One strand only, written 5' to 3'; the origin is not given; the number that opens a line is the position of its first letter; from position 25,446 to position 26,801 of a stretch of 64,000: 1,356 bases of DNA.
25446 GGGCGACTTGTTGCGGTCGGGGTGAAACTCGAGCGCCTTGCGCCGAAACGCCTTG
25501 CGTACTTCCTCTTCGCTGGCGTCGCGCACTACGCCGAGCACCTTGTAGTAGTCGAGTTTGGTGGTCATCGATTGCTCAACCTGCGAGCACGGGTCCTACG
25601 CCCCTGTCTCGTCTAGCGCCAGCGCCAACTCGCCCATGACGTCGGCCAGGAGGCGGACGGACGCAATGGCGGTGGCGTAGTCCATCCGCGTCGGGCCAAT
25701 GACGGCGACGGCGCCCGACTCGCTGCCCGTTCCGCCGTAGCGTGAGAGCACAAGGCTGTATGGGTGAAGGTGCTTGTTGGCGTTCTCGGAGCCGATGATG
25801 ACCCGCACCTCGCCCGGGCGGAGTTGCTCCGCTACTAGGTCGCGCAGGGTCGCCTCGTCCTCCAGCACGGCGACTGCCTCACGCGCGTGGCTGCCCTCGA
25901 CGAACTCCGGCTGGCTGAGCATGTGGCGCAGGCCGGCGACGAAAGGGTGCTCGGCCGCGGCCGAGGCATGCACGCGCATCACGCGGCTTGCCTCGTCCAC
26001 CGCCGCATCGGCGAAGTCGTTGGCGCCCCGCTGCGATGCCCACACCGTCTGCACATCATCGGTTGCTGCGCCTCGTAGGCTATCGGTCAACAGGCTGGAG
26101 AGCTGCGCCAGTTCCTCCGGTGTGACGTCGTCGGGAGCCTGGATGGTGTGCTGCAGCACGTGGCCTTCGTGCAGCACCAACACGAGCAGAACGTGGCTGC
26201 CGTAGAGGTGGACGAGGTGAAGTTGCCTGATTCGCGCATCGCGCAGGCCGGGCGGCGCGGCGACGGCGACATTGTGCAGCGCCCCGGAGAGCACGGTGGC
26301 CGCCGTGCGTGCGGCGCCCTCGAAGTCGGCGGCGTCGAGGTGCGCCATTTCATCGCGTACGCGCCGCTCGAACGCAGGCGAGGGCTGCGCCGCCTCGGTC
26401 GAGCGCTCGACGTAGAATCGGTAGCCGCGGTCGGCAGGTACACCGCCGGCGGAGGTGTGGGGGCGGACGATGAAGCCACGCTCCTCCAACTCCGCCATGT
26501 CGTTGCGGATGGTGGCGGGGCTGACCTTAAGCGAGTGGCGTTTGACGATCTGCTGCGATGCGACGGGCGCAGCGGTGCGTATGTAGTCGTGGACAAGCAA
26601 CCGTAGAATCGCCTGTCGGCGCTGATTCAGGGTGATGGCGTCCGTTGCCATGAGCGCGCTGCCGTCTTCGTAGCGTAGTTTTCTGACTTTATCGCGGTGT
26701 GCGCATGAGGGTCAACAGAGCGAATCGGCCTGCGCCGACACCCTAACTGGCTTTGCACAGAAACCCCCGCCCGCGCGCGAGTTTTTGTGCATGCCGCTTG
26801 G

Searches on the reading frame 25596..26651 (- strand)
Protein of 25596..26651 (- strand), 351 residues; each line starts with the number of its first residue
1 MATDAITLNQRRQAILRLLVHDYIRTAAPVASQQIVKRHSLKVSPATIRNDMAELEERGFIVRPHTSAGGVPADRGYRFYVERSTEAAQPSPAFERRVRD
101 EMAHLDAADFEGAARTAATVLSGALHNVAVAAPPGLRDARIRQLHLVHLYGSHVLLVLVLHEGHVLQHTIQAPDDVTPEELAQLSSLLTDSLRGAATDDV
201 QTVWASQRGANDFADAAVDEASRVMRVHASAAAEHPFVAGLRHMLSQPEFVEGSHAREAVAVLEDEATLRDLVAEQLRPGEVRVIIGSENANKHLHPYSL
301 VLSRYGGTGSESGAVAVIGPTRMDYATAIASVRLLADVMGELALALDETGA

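Call 10: find_encoding_contigs(protein=window:25596-26651:-, flank=10000, max_places=10)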
Protein window:25596-26651:- (351 aa): 2 contigs read that carry it; 1 place shown.
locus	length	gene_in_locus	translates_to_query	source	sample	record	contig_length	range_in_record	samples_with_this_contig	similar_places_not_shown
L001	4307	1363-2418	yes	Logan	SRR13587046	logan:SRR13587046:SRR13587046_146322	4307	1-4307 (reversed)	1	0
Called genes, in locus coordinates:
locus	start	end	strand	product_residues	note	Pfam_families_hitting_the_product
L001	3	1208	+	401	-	?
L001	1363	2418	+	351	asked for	PF08220:HTH_DeoR (weak), PF01628:HrcA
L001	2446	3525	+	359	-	PF00226:DnaJ, PF01556:DnaJ_C, PF00684:DnaJ_CXXCXGXG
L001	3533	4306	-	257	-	?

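Call 15: find_related_loci(query=window:25596-26651:-, collection=genome_contigs, flank=10000)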
Query window:25596-26651:- (351 aa) in genome_contigs; peptide patterns used: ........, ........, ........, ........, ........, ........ (x = any residue, [..] = any of these).
294 stretches matched a pattern; 123 encode a relative of the query (tblastn E <= 1e-3); the best 80 are kept; 80 distinct loci.
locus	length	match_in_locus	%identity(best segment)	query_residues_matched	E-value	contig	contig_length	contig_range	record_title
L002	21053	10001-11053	98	1-351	0e+0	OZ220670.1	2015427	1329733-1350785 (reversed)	MAG: Dehalococcoidia bacterium isolate 3214a3e4-8eac-45e1-a090-ccf36b200536 genome assembly, chromosome: 1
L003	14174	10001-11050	51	1-348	2e-101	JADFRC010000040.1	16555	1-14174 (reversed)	MAG: Chloroflexota bacterium isolate B83T1L10 B83T1L10_NODE5110, whole genome shotgun sequence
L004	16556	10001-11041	51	1-348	9e-101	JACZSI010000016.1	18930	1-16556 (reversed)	MAG: Chloroflexota bacterium isolate B10T3L14 B10T3L14_NODE1706, whole genome shotgun sequence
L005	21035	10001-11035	51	6-351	3e-99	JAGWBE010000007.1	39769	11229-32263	MAG: Dehalococcoidia bacterium isolate 277c_25 scaffold_2046, whole genome shotgun sequence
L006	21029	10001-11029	51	7-350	8e-99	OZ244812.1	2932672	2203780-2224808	MAG: Dehalococcoidia bacterium isolate f4821300-c58a-40ba-8832-efcde2d4543a genome assembly, chromosome: 1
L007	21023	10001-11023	51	6-347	2e-97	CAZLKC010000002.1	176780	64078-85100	MAG TPA_asm: uncultured Dehalococcoidia bacterium isolate SRP109090_co1_13 genome assembly, contig: NODE_53_length_17678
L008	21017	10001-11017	50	8-348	2e-97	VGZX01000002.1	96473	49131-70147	MAG: SAR202 cluster bacterium isolate K_Offshore_80m_m2_034 K_Offshore_80m_m2_034_Ga0194132_10000340, whole genome shotg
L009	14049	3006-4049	49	1-349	2e-96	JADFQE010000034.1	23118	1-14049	MAG: Chloroflexota bacterium isolate B78T1L10 B78T1L10_NODE2919, whole genome shotgun sequence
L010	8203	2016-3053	46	1-347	2e-92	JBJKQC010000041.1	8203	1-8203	MAG: Dehalococcoidia bacterium isolate Bin_24 S1Ck127_1324746_flag_1_multi_5.0000_len_8203, whole genome shotgun sequenc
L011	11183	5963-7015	50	1-347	3e-92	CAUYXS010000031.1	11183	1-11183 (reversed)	MAG: Dehalococcoidia bacterium isolate CB21_323.32 genome assembly, contig: Ga0302123_10003067, whole genome shotgun seq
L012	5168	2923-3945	46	7-348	3e-91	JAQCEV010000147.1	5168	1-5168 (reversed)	MAG: Chloroflexota bacterium isolate casp40-mb.130 NODE_36831_length_5168_cov_0.102584, whole genome shotgun sequence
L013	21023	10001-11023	46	5-347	5e-91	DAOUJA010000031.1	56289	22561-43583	MAG TPA_asm: Dehalococcoidia bacterium isolate S32_235 k113_171114, whole genome shotgun sequence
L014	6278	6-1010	46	11-347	1e-90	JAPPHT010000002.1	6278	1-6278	MAG: Chloroflexota bacterium isolate RHO1_bin_8 NODE_13715_length_6278_cov_20.977824, whole genome shotgun sequence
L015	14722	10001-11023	46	5-347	2e-90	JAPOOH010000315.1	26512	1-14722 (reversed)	MAG: Chloroflexota bacterium isolate APA_bin_2 c_000000426116, whole genome shotgun sequence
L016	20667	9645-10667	45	5-347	2e-90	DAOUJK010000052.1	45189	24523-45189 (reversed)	MAG TPA_asm: Dehalococcoidia bacterium isolate S32_261 k113_3888390, whole genome shotgun sequence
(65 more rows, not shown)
